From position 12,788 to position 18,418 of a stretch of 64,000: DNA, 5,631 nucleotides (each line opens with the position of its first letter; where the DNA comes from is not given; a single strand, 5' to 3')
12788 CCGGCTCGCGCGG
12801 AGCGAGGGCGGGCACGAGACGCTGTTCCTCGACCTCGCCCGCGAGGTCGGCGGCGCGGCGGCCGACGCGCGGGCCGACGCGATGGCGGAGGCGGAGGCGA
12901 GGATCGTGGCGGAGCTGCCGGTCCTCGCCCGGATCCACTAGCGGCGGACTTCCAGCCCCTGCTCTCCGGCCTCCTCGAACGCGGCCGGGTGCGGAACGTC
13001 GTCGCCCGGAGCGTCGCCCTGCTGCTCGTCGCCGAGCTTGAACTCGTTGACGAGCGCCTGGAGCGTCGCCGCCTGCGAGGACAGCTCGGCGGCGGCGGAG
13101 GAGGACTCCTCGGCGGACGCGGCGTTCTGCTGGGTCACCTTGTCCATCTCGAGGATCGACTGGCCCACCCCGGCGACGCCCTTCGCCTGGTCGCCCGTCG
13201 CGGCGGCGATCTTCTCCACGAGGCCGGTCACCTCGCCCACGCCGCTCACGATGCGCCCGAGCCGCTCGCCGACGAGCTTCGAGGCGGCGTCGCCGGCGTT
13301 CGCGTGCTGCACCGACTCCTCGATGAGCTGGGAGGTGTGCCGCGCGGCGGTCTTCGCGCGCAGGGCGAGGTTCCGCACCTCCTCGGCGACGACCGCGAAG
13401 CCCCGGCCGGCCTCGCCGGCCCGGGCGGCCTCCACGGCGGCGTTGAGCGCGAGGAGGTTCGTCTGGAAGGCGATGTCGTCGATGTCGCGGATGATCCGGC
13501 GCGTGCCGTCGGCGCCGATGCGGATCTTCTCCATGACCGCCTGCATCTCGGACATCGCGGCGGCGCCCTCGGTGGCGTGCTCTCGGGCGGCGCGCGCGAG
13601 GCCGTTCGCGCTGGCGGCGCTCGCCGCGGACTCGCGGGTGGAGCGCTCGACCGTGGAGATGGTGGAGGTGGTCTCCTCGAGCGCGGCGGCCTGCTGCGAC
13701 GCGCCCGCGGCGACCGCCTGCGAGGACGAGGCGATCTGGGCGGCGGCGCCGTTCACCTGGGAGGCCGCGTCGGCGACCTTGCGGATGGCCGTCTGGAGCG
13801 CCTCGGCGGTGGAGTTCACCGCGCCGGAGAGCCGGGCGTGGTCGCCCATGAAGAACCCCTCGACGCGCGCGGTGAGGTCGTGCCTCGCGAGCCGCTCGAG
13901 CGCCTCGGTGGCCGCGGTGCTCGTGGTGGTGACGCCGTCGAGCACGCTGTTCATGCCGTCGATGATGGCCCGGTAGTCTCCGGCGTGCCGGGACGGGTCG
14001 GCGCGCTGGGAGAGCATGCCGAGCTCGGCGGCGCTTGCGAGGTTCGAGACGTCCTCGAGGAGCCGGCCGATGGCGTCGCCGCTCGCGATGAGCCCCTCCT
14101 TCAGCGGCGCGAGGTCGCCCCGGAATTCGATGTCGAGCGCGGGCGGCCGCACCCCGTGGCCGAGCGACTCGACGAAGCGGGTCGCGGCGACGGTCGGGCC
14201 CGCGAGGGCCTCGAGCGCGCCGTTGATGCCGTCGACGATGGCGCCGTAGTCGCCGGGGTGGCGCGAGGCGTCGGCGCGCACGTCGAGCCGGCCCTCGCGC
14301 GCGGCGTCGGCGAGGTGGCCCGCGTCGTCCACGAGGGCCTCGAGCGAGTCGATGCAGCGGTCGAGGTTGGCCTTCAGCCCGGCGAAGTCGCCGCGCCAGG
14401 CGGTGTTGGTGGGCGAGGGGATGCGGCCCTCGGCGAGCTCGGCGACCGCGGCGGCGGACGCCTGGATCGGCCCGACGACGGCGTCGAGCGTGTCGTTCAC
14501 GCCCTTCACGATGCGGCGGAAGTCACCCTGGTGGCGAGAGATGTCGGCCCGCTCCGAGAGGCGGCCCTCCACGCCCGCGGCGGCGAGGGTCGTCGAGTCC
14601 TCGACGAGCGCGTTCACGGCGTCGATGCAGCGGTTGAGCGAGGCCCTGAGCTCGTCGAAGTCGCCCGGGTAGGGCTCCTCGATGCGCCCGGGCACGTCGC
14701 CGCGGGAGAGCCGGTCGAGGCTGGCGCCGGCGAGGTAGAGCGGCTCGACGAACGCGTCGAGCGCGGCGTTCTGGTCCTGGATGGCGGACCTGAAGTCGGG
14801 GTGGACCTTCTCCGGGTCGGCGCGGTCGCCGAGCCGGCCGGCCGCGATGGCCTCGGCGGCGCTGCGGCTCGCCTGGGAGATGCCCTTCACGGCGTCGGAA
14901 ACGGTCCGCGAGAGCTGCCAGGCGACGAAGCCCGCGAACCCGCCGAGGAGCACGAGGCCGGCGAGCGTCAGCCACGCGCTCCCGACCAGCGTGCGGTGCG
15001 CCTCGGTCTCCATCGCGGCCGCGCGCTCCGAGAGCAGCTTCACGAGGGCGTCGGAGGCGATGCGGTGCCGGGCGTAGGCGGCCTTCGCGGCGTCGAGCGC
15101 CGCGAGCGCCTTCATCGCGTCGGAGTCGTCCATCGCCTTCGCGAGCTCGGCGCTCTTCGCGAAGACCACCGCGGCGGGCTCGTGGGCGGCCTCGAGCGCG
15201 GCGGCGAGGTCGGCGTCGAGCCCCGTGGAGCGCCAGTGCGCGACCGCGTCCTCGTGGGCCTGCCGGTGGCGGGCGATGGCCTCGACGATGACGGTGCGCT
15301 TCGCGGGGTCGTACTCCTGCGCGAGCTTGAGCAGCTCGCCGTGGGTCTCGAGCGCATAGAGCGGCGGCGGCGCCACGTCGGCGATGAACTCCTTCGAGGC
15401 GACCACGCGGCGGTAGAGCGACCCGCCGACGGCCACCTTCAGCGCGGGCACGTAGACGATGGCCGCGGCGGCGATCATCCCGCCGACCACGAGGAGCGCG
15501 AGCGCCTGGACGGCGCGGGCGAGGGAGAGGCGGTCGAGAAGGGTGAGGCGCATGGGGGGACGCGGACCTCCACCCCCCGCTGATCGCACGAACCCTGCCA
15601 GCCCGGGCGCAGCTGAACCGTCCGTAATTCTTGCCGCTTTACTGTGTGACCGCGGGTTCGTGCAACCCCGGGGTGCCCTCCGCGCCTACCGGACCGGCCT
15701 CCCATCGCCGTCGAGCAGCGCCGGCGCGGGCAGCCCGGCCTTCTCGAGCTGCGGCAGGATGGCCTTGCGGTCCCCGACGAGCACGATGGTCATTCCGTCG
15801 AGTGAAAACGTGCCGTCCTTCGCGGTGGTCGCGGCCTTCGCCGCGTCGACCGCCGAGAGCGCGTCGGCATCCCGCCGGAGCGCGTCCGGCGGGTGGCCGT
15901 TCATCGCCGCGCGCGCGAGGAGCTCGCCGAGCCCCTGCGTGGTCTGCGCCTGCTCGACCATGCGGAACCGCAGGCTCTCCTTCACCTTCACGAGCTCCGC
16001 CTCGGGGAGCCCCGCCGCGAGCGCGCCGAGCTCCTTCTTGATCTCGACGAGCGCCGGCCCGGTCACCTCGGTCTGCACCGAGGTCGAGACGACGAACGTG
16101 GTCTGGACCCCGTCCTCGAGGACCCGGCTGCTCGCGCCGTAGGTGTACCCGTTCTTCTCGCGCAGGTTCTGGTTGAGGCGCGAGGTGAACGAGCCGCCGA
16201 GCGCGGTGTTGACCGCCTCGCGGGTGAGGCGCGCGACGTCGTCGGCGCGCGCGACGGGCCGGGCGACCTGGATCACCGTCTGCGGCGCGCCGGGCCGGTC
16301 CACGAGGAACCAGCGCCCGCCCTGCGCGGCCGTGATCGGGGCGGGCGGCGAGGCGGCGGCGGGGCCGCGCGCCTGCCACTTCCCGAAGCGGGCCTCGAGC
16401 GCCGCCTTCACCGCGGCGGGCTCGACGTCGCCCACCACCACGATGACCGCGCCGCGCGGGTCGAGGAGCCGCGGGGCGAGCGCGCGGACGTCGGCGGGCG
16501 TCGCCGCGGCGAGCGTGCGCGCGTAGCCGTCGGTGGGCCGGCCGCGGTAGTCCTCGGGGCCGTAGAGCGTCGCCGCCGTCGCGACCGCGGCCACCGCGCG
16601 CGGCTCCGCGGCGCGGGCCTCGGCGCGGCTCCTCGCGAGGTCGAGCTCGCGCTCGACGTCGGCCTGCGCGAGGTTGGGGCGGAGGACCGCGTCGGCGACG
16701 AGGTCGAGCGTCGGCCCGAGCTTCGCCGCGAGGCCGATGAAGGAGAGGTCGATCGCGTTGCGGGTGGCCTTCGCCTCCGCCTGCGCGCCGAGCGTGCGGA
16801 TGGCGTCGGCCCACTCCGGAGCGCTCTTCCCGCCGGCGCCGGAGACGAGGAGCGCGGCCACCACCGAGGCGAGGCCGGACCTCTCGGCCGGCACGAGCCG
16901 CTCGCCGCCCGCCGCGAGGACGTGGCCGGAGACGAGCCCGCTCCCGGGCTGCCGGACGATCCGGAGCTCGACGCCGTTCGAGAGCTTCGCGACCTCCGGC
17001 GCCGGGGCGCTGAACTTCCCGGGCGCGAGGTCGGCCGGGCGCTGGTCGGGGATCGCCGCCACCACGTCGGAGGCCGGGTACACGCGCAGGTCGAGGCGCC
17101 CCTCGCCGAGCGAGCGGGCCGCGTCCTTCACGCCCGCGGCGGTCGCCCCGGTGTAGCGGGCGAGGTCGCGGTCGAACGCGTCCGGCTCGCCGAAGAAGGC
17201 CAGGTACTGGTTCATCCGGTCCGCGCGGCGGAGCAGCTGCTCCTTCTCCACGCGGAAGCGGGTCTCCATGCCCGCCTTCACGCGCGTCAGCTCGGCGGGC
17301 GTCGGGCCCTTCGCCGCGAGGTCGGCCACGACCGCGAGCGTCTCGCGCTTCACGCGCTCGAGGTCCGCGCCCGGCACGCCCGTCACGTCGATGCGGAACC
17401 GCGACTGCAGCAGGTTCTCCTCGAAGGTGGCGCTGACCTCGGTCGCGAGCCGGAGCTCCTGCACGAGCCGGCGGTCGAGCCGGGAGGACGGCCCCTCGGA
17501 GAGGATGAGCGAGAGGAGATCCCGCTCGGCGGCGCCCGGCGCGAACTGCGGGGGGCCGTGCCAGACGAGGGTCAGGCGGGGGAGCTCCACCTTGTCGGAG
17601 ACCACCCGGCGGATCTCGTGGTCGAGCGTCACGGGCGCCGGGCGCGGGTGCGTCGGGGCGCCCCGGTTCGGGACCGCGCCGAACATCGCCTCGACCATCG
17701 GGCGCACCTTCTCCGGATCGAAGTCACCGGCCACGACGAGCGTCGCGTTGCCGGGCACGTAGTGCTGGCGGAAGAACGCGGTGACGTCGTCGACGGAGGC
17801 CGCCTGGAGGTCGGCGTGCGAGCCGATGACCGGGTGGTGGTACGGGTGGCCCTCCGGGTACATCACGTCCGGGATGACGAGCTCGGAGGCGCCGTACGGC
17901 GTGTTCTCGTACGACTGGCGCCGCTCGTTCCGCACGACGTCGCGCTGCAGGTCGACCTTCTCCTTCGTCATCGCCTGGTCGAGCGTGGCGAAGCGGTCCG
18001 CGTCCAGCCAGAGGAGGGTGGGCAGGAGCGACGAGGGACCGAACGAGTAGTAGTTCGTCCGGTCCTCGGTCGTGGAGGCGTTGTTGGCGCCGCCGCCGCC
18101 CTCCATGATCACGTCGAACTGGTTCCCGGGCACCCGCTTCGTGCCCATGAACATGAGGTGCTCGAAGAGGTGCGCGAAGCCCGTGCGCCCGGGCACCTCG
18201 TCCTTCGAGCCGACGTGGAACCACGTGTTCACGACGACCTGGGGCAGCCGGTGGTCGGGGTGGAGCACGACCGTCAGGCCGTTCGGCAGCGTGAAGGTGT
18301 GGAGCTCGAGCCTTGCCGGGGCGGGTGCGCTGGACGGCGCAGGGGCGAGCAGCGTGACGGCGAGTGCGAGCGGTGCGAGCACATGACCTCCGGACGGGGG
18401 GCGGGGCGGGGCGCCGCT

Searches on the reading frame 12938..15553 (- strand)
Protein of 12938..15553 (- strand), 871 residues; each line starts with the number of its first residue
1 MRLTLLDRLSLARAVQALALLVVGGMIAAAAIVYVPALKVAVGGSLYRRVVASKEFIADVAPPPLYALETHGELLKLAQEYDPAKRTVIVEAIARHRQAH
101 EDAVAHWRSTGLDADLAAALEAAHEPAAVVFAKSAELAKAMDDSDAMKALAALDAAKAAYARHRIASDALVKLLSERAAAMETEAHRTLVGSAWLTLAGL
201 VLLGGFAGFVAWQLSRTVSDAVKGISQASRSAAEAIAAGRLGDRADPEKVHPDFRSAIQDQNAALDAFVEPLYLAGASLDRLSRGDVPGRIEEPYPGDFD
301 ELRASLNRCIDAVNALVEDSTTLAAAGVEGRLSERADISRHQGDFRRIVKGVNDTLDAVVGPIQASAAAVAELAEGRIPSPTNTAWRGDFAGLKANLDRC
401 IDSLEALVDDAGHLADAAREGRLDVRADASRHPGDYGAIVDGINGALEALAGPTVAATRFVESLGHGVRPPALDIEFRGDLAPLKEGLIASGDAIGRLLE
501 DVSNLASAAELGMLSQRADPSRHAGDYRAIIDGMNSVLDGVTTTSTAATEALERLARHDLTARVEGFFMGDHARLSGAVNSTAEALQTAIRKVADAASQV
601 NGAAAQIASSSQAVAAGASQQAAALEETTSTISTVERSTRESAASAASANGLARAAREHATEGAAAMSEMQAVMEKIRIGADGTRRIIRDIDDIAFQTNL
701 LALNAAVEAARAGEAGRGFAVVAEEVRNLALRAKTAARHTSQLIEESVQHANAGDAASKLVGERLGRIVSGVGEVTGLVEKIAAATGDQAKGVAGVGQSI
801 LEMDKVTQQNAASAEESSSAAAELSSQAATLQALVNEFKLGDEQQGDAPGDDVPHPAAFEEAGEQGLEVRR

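Call 26: search_protein_families(library=pfam, proteins=[window:12938-15553:-], max_evalue=0.00001)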
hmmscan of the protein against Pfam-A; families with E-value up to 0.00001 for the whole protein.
window:12938-15553:- (871 aa): 2 families
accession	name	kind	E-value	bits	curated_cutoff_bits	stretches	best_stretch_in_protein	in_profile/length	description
PF18947.5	HAMP_2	-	4.6e-64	212.7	24.3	4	340-405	1-66/67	HAMP domain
PF00015.26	MCPsignal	-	2e-40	138.9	34.6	1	652-807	3-172/172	Methyl-accepting chemotaxis protein (MCP) signalling domain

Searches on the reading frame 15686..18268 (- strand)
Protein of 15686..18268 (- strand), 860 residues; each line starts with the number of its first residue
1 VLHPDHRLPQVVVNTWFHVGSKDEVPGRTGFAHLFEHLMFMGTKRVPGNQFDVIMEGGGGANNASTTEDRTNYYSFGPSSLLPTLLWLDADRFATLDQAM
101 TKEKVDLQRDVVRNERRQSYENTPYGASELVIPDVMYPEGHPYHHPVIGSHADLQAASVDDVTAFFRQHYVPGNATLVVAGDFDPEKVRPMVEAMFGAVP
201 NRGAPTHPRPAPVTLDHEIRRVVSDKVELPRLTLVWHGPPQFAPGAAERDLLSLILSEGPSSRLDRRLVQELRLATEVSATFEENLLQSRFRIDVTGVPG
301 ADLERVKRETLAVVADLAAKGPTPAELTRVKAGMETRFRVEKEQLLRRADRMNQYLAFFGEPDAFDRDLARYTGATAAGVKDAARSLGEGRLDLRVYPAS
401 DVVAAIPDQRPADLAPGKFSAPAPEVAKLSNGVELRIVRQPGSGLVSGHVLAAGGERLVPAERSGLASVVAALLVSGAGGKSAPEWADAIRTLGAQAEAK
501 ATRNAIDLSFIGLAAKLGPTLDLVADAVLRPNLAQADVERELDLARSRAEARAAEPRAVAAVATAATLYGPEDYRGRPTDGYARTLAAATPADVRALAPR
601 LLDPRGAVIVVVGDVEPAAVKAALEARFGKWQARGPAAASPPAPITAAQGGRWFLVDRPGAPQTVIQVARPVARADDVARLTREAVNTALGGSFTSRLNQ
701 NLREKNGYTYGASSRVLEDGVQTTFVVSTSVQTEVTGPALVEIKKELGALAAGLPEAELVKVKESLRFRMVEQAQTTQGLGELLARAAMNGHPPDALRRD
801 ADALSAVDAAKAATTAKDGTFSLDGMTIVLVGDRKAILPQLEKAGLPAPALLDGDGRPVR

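Call 26: search_protein_families(library=pfam, proteins=[window:15686-18268:-], max_evalue=0.00001)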
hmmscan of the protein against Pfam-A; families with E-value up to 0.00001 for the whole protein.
window:15686-18268:- (860 aa): 2 families
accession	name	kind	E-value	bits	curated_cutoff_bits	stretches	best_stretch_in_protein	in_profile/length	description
PF05193.26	Peptidase_M16_C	-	1.6e-57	194.7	23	2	158-333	3-180/181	Peptidase M16 inactive domain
PF00675.25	Peptidase_M16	-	1.6e-23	83.7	22.3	1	9-122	11-122/149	Insulinase (Peptidase family M16)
